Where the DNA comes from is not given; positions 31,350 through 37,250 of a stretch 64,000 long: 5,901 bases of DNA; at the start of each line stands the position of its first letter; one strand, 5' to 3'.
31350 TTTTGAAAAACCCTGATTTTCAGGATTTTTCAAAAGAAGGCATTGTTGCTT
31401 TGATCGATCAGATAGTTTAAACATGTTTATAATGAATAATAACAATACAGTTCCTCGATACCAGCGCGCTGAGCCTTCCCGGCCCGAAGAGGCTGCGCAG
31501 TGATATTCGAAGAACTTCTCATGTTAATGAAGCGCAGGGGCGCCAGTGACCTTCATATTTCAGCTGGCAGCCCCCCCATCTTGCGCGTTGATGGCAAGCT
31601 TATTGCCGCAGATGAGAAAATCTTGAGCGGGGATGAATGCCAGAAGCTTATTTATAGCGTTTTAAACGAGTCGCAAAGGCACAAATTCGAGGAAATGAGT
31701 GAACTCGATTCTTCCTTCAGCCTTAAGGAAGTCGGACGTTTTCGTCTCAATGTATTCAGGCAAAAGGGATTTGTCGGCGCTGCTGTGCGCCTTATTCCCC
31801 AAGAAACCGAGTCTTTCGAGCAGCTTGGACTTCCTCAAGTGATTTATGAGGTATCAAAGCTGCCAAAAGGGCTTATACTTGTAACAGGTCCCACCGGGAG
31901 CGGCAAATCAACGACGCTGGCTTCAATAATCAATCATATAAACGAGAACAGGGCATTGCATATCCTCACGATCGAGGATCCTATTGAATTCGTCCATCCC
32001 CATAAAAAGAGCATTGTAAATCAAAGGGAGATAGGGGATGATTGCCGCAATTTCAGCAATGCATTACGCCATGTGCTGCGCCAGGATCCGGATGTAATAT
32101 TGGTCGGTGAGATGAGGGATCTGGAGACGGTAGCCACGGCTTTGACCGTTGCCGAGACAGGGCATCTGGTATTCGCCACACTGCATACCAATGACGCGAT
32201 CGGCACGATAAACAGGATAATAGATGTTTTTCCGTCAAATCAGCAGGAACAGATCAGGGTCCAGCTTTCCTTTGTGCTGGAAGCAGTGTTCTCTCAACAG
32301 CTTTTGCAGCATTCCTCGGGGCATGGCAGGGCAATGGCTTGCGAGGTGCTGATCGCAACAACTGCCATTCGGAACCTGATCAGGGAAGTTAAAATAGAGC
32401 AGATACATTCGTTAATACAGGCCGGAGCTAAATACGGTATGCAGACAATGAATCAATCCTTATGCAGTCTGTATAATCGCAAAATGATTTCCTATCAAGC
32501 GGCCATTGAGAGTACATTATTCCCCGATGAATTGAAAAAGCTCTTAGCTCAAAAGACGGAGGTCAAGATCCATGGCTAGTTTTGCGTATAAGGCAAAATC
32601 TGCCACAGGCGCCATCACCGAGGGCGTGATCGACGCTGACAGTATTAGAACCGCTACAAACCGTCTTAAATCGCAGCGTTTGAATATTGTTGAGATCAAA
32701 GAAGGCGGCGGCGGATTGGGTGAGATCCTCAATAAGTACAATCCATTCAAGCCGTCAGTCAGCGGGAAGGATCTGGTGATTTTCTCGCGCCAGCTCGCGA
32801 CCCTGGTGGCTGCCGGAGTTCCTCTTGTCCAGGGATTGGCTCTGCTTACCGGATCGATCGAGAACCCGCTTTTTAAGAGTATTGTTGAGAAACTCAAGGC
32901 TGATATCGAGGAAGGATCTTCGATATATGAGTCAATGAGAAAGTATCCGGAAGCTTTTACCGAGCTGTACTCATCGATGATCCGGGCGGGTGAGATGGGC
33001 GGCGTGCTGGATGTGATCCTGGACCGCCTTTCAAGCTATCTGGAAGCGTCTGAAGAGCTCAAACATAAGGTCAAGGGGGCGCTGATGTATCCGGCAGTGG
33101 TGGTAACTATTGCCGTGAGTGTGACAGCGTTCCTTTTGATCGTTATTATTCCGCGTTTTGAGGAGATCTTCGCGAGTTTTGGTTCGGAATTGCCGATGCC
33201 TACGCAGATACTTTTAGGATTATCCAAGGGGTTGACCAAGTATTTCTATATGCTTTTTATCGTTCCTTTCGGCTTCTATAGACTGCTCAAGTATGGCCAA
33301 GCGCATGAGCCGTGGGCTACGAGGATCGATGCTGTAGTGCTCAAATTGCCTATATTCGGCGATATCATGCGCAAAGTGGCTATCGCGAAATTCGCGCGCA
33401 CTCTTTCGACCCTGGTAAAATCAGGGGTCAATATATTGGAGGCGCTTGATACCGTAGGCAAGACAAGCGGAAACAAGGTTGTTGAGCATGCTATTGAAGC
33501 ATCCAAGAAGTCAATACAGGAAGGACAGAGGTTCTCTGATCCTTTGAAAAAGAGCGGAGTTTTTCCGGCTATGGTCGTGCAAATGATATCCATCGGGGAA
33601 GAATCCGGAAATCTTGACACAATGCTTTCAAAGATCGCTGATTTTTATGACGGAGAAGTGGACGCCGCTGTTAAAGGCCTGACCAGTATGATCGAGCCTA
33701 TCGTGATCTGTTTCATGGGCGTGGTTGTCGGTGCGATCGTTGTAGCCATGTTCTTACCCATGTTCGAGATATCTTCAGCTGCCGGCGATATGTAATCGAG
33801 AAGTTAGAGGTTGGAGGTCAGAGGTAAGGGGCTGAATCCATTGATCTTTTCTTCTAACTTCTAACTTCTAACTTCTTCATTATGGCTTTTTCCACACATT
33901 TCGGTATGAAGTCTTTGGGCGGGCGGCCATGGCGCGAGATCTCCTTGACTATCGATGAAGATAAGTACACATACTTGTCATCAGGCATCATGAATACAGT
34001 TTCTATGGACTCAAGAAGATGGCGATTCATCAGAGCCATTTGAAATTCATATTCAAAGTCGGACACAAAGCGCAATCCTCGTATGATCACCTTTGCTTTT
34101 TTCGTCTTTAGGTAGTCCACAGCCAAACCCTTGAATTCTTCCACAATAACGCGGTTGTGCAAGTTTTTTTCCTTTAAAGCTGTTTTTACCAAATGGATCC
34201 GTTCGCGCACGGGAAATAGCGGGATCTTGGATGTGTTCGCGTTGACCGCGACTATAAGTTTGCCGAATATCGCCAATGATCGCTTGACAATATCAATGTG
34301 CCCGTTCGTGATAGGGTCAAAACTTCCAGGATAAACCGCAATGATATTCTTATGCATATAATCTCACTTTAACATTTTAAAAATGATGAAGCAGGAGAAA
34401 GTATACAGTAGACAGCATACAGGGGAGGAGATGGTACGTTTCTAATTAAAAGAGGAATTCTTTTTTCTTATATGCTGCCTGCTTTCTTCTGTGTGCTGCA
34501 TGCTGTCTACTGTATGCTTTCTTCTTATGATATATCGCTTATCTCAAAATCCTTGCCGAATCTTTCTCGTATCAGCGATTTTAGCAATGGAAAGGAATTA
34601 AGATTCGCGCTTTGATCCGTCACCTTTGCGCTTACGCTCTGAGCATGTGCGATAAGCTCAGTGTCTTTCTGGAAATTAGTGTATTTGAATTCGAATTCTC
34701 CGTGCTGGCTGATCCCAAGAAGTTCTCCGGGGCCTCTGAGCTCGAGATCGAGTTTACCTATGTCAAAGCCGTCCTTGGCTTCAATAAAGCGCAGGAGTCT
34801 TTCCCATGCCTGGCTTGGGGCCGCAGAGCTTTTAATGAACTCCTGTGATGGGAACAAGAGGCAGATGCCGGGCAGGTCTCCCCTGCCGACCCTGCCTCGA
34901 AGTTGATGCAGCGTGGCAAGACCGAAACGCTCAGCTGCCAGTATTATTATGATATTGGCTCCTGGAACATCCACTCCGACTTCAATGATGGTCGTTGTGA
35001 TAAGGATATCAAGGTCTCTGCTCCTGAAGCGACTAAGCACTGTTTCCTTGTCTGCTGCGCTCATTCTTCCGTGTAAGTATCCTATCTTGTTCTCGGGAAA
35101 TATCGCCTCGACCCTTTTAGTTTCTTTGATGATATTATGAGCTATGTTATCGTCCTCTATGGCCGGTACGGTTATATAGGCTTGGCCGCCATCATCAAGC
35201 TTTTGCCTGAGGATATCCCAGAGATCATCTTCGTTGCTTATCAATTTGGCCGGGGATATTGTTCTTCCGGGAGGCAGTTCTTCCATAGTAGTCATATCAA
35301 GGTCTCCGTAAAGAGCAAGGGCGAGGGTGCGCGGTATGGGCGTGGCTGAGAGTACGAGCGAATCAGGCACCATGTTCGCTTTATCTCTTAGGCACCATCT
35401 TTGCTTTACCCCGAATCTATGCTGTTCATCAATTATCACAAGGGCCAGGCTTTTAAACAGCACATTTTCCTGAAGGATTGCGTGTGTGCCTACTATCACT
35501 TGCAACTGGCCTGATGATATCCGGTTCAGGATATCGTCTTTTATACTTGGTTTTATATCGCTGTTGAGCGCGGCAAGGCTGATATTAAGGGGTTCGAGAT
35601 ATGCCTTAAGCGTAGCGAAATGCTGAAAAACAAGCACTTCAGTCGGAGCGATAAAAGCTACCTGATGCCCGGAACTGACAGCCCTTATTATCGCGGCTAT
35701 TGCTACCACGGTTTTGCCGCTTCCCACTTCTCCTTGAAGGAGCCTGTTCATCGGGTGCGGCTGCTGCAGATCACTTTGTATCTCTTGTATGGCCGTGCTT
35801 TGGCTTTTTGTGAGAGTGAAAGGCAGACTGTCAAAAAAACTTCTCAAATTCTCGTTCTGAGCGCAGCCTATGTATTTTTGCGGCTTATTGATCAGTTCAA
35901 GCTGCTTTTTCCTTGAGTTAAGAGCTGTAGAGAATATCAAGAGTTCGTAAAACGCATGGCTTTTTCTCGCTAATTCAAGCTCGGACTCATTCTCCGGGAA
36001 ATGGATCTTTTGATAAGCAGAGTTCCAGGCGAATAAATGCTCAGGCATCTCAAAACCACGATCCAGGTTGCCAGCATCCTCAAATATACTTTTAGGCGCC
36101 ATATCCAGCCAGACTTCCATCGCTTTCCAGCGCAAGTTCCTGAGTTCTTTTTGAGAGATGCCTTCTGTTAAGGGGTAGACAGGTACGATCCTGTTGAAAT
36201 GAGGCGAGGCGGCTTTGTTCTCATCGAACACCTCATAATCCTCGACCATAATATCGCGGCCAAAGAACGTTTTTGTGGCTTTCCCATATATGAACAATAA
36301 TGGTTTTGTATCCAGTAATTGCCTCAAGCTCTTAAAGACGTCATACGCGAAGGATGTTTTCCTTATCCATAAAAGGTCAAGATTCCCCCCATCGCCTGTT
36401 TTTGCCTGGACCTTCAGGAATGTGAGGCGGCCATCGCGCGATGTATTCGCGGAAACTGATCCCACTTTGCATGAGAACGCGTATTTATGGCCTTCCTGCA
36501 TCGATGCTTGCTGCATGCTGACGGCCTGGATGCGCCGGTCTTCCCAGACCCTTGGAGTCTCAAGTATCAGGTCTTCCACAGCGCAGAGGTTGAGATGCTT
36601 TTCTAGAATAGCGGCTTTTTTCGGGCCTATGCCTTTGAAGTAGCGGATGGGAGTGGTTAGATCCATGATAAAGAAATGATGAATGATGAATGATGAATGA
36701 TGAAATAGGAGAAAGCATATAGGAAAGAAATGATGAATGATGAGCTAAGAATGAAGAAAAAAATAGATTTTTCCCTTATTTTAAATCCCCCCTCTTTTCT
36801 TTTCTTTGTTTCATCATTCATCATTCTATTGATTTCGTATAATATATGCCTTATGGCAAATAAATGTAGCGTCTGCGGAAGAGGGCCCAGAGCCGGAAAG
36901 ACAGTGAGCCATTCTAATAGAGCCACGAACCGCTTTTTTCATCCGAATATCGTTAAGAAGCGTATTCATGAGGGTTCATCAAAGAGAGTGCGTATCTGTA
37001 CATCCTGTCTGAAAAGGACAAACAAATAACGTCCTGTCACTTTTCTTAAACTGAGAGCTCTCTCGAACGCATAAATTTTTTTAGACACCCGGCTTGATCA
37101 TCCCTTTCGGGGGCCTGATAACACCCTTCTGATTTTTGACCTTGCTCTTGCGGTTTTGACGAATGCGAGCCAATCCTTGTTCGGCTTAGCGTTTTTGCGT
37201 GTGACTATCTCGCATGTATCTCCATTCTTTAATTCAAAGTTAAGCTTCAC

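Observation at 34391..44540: Family 3: heptamer hairpins with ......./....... units at the recG and lpxA stop codons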

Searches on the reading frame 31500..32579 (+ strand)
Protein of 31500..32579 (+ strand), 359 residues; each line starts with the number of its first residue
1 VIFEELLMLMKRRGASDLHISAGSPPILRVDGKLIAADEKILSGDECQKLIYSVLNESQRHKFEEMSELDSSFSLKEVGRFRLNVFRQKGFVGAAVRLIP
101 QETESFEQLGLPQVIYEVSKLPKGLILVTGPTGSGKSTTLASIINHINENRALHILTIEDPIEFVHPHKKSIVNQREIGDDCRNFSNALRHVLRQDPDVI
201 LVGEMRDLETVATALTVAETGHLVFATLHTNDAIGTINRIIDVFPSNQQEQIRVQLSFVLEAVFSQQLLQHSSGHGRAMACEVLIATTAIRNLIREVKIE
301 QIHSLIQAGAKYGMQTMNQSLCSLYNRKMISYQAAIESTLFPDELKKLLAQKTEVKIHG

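Call 79: search_protein_families(library=pfam, proteins=[window:31500-32579:+], max_evalue=0.00001)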
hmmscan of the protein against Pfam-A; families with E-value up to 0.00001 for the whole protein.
window:31500-32579:+ (359 aa): 1 family
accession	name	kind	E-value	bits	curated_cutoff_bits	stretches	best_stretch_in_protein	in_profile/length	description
PF00437.27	T2SSE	-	9.2e-47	159.9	24.9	1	80-310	93-313/370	Type II/IV secretion system protein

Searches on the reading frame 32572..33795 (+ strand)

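Call 79: search_protein_families(library=pfam, proteins=[window:32572-33795:+], max_evalue=0.00001)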
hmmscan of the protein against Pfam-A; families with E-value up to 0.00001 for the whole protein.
window:32572-33795:+ (407 aa): 1 family
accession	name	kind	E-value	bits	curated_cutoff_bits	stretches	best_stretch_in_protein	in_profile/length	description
PF00482.28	T2SSF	-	1.4e-68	229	25.2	2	274-396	1-125/125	Type II secretion system (T2SS), protein F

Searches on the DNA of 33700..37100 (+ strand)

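Call 33: search_rna_families(source=window, start=33700, end=37100, threshold=evalue, max_evalue=1)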
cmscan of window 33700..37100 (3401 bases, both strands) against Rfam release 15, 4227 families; matches with E-value up to 1: 4.
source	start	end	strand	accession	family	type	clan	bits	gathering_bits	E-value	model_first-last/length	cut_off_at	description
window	36696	36822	-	RF01577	RNase_P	Gene; ribozyme;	CL00002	29.1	100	0.058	42-178/626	no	Plasmodium RNase_P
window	36732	36823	+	RF00994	mir-1255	Gene; miRNA;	-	25.6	63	0.029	1-67/67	no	mir-1255 microRNA precursor family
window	34398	34520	+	RF00073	MIR156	Gene; miRNA;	-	24.8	62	0.062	1-88/88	no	mir-156 microRNA precursor family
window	36725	36830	+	RF04164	MIR1507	Gene; miRNA;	-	23.8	73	0.032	1-107/107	no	MIR1507 microRNA precursor family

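Call 50: search_dna_similar(query=window:34385-34530:+, collection=plasmids, mode=distant, max_evalue=1, max_rows=20)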
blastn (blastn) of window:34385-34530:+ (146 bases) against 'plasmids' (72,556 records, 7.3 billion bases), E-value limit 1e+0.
Records with a match: 2; places in all: 2; records where one place covers at least 80% of the query: 0.
Best place of each record, by identity: 80-90% 1; 60-80% 1.
By first word of the organism name: Streptomyces 1; Klebsiella 1.
By predicted mobility (MOB-suite, as given by PLSDB): non-mobilizable 1; conjugative 1.
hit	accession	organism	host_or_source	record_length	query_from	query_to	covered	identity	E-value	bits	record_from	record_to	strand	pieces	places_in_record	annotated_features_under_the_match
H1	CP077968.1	Streptomyces lavendulae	Citrus reticulata,single cell,soil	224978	89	145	39%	75.4%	4e-1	41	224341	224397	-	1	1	record has no annotation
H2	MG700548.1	Klebsiella pneumoniae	Homo sapiens,urine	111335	101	142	29%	83.7%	4e-1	42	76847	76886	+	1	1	none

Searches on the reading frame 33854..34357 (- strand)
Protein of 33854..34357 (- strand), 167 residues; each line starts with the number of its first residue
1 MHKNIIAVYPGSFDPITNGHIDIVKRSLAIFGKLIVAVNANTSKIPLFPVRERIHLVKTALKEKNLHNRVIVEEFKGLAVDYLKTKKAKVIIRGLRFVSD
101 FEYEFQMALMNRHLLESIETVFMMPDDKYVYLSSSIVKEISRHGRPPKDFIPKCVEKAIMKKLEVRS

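Call 7: search_protein_families(library=pfam, proteins=[window:33854-34357:-])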
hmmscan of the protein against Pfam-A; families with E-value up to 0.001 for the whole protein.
window:33854-34357:- (167 aa): 1 family
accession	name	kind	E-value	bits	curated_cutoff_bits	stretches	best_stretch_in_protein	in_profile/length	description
PF01467.32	CTP_transf_like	-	8.5e-27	94.4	21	1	8-139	1-132/133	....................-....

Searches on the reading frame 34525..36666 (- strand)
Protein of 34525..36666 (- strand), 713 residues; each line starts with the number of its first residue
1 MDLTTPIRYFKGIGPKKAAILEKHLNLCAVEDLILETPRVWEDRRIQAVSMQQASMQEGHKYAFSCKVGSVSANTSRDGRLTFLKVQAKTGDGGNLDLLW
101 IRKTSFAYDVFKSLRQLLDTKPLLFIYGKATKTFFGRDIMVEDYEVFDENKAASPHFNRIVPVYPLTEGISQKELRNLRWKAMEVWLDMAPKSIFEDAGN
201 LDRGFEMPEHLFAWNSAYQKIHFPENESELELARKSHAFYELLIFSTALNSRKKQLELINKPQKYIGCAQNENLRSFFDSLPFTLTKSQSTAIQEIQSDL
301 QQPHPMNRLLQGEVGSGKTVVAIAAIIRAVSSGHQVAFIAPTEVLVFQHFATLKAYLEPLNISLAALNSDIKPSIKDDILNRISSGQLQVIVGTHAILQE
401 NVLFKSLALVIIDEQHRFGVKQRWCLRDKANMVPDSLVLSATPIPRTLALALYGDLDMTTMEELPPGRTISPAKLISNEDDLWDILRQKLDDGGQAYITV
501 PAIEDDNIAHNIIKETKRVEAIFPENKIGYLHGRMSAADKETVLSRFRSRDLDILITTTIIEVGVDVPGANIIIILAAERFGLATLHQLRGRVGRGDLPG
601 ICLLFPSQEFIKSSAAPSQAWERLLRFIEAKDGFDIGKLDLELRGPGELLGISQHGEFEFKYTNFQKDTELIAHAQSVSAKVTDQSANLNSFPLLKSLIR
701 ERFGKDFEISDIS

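Call 7: search_protein_families(library=pfam, proteins=[window:34525-36666:-])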
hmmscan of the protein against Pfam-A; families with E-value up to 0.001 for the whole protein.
window:34525-36666:- (713 aa): 6 families
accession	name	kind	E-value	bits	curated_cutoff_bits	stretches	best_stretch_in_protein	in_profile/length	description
PF00270.35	DEAD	-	1.5e-24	87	26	1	286-447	1-163/167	DEAD/DEAH box helicase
PF00271.37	Helicase_C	-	2.8e-22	79.5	23.5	1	485-595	9-108/110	Helicase conserved C-terminal domain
PF17191.10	RecG_wedge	-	7.1e-17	61.9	23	1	6-178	1-154/162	RecG wedge domain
PF04851.21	ResIII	-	5.7e-12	46.3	22.5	1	284-443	3-162/164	Type III restriction enzyme, res subunit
PF19833.4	RecG_dom3_C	-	1.6e-08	34.9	26.8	1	631-690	2-62/87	ATP-dependent DNA helicase RecG, domain 3, C-terminal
PF00176.29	SNF2-rel_dom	-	0.00095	18.8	24.9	0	304-448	16-168/290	SNF2-related domain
